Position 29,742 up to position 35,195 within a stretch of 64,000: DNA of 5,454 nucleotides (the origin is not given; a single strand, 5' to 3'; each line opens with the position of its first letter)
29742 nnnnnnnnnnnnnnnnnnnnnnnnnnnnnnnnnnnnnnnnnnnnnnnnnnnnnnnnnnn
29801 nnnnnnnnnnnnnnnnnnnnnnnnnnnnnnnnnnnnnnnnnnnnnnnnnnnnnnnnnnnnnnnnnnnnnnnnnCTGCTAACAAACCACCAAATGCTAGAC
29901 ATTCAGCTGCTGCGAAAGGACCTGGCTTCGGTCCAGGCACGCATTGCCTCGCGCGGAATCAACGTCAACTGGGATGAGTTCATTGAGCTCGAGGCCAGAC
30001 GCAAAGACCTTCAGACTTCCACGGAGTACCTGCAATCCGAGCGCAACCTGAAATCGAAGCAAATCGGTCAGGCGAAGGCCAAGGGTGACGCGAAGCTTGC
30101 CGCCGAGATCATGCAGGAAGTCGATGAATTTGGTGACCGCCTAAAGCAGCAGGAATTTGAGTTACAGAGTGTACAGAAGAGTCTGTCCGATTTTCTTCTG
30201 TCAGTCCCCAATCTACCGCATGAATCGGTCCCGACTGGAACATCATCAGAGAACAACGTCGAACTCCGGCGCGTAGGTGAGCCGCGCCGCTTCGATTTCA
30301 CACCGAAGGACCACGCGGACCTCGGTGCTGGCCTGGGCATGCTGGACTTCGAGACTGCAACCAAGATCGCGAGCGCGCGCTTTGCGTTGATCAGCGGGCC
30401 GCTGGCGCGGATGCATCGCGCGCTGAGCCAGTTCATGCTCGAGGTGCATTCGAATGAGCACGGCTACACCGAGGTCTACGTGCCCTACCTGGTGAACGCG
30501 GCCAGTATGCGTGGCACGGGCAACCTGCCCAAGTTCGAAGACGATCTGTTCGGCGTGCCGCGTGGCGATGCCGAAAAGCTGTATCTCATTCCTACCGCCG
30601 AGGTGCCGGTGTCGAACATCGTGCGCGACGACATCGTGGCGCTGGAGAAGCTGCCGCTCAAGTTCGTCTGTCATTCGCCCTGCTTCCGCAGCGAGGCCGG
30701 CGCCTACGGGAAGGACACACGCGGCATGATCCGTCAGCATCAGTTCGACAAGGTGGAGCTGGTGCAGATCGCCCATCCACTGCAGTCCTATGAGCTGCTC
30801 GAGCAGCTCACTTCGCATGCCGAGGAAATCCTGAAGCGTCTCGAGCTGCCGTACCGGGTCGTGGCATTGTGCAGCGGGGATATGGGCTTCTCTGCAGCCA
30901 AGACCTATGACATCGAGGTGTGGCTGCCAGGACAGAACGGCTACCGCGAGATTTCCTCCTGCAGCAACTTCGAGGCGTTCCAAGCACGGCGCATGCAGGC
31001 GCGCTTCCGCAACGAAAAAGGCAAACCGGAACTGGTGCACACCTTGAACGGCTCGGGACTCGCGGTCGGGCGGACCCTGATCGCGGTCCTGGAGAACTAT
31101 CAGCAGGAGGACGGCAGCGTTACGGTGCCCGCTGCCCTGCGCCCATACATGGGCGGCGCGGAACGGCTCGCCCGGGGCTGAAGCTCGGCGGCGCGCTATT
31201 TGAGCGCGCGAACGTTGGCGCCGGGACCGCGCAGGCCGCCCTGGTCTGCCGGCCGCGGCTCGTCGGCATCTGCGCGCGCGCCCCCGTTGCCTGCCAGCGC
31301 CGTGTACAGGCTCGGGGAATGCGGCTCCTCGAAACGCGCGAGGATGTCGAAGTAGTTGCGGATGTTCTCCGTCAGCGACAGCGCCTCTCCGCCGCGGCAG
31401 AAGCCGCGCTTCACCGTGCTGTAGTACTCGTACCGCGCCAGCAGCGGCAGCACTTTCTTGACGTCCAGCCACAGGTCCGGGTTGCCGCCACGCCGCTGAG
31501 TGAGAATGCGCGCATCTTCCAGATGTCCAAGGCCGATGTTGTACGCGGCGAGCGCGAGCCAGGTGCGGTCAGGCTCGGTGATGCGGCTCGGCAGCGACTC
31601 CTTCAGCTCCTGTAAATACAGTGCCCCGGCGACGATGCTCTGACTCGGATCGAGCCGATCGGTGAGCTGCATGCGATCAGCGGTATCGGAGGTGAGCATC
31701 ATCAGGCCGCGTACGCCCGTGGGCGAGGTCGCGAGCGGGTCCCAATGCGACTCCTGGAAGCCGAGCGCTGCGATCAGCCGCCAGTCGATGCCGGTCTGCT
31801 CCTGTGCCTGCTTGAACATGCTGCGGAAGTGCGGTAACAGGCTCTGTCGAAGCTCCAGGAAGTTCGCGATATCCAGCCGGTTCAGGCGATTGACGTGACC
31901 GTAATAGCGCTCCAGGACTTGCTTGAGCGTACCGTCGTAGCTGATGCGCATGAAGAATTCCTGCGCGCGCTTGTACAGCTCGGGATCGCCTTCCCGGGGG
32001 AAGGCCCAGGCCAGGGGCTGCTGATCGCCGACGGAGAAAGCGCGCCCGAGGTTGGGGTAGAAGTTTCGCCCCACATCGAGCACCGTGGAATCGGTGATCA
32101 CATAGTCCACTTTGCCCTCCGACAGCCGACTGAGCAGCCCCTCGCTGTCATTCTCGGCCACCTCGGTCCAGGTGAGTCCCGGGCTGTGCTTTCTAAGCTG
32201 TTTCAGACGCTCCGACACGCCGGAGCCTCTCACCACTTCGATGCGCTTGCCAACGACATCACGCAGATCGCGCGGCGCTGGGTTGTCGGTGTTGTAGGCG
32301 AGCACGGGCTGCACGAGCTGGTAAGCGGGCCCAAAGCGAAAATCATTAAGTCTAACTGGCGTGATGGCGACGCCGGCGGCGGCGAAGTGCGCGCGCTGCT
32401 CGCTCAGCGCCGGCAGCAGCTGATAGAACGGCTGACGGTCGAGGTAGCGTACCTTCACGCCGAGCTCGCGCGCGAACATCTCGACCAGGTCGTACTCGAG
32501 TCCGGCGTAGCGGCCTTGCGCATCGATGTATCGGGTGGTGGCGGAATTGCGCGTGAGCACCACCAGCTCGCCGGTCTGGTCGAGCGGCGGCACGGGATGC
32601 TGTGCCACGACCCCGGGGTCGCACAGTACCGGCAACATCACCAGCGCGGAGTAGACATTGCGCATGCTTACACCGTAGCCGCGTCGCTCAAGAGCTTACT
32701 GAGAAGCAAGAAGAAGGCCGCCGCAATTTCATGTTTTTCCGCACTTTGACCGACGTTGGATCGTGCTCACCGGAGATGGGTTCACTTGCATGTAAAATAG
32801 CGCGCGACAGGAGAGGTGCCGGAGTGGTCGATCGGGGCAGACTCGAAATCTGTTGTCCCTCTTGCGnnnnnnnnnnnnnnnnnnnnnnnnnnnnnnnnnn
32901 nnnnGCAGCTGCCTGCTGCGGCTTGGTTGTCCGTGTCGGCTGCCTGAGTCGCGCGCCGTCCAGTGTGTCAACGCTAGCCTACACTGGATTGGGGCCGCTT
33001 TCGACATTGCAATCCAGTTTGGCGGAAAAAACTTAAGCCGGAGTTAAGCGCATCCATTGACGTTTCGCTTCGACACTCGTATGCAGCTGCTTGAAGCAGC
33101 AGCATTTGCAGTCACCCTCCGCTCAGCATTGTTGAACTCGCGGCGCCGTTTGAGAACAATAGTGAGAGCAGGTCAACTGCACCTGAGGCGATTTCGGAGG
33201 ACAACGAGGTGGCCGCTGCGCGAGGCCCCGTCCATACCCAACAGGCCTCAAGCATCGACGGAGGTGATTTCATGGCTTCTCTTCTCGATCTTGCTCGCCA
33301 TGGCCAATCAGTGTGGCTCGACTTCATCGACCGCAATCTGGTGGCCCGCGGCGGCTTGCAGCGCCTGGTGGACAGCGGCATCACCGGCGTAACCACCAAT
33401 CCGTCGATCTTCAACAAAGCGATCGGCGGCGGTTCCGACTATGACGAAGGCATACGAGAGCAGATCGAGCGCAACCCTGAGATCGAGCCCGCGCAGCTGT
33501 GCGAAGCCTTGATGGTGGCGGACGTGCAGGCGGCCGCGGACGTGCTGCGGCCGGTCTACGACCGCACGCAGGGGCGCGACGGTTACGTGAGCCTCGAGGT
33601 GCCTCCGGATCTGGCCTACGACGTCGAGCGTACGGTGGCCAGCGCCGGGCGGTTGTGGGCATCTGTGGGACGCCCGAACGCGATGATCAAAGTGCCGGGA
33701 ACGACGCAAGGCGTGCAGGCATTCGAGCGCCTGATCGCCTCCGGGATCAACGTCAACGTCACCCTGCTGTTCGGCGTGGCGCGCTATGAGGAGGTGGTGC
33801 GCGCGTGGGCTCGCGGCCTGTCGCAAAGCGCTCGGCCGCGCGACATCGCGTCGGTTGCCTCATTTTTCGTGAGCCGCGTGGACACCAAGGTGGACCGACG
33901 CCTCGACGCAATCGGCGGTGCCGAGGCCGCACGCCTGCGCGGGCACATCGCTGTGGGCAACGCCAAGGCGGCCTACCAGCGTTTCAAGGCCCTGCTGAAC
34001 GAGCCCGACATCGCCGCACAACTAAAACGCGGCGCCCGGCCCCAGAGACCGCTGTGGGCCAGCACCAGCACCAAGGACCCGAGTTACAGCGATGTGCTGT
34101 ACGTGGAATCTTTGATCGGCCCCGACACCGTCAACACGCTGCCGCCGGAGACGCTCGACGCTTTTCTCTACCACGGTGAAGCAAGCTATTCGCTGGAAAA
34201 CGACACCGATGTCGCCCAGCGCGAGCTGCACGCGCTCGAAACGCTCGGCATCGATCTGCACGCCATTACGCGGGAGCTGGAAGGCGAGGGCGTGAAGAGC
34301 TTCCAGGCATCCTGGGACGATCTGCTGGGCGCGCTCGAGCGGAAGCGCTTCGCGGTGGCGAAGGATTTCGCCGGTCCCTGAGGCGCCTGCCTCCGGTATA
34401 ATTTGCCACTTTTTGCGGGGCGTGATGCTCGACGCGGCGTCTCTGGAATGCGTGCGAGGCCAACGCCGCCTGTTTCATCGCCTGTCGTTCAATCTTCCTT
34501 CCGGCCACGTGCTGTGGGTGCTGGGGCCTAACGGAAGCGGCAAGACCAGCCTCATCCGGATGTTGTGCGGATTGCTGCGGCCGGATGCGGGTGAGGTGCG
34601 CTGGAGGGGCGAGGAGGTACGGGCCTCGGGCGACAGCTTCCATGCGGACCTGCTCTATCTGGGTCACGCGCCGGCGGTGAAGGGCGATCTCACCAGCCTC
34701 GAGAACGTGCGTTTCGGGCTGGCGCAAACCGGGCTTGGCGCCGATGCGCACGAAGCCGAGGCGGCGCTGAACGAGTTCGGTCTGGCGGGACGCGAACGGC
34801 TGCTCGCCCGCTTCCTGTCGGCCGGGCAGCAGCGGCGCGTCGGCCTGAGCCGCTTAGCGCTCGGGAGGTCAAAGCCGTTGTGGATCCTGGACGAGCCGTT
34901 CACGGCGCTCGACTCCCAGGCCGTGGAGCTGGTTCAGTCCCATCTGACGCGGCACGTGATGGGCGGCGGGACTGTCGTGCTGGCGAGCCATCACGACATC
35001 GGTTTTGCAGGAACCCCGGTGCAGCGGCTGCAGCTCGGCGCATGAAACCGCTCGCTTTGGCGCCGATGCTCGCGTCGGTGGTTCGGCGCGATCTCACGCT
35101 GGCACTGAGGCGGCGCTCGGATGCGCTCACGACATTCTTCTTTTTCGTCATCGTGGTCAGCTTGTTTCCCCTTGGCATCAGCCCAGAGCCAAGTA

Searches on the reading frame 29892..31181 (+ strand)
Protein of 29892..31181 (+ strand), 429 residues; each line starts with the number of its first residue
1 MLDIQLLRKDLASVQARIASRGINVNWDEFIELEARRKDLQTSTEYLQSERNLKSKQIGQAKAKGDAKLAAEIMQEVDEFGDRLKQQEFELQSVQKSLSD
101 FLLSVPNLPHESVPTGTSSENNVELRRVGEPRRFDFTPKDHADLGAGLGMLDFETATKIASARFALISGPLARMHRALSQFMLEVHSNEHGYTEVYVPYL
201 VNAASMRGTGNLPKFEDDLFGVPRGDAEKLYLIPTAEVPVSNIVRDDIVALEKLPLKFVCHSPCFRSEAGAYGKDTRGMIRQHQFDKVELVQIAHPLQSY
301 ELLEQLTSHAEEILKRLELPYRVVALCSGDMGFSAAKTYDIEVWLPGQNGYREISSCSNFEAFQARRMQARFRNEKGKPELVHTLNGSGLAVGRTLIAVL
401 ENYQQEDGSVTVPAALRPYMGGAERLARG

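Call 73: search_protein_families(library=pfam, proteins=[window:29892-31181:+], max_evalue=0.00001)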
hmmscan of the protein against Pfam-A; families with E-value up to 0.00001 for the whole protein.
window:29892-31181:+ (429 aa): 2 families
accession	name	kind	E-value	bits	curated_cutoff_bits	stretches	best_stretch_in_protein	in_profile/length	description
PF00587.30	tRNA-synt_2b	-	2.6e-41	142.1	29.3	1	227-403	8-179/179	tRNA synthetase class II core domain (G, H, P, S and T)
PF02403.27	Seryl_tRNA_N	-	9.2e-27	93.9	28.2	1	1-109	1-108/108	Seryl-tRNA synthetase N-terminal domain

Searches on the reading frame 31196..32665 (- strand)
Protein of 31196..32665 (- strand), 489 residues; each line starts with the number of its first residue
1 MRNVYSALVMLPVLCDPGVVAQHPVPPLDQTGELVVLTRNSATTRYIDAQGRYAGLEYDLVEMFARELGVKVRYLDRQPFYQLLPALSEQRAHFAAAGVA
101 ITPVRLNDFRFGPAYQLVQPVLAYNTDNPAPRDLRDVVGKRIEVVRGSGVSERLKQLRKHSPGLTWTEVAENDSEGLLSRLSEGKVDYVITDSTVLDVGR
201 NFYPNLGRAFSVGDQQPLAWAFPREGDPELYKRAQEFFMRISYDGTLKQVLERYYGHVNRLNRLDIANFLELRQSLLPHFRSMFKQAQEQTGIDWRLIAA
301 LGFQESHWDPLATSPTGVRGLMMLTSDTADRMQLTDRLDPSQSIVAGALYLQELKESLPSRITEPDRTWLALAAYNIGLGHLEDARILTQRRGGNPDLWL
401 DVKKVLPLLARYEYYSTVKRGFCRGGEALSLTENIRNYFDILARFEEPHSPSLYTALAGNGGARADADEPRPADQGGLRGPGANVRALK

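Call 74: search_protein_families(library=pfam, proteins=[window:31196-32665:-], max_evalue=0.00001)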
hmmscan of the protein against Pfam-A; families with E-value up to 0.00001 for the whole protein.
window:31196-32665:- (489 aa): 2 families
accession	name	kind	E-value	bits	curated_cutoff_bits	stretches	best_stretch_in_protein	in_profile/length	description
PF01464.25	SLT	-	4.1e-23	81.6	21.3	1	283-388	2-107/117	Transglycosylase SLT domain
PF00497.25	SBP_bac_3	-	4.1e-21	75.6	26.4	1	36-257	3-132/132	Bacterial extracellular solute-binding proteins, family 3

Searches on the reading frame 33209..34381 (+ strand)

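Call 74: search_protein_families(library=pfam, proteins=[window:33209-34381:+], max_evalue=0.00001)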
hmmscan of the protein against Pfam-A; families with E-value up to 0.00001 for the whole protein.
window:33209-34381:+ (390 aa): 1 family
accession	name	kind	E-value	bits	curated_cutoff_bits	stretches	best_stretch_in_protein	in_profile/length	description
PF00923.25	TAL_FSA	-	1e-80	271.6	27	1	35-375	1-284/285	Transaldolase/Fructose-6-phosphate aldolase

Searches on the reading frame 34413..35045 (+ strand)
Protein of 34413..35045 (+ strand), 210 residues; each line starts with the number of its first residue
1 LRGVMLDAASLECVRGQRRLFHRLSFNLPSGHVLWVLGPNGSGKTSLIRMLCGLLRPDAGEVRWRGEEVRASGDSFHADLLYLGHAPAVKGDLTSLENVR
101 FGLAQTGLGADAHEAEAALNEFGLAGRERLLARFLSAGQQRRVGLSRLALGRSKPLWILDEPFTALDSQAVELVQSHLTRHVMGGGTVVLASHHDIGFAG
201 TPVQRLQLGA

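Call 96: search_protein_families(library=pfam, proteins=[window:34413-35045:+], max_evalue=0.00001)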
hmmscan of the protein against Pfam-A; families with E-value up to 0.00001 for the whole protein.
window:34413-35045:+ (210 aa): 2 families
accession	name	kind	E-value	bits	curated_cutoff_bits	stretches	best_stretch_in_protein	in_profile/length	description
PF00005.33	ABC_tran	-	4.3e-26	92.6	25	1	22-163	2-136/137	ABC transporter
PF02463.25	SMC_N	-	7.7e-06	25.9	40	0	32-51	25-44/220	RecF/RecN/SMC N terminal domain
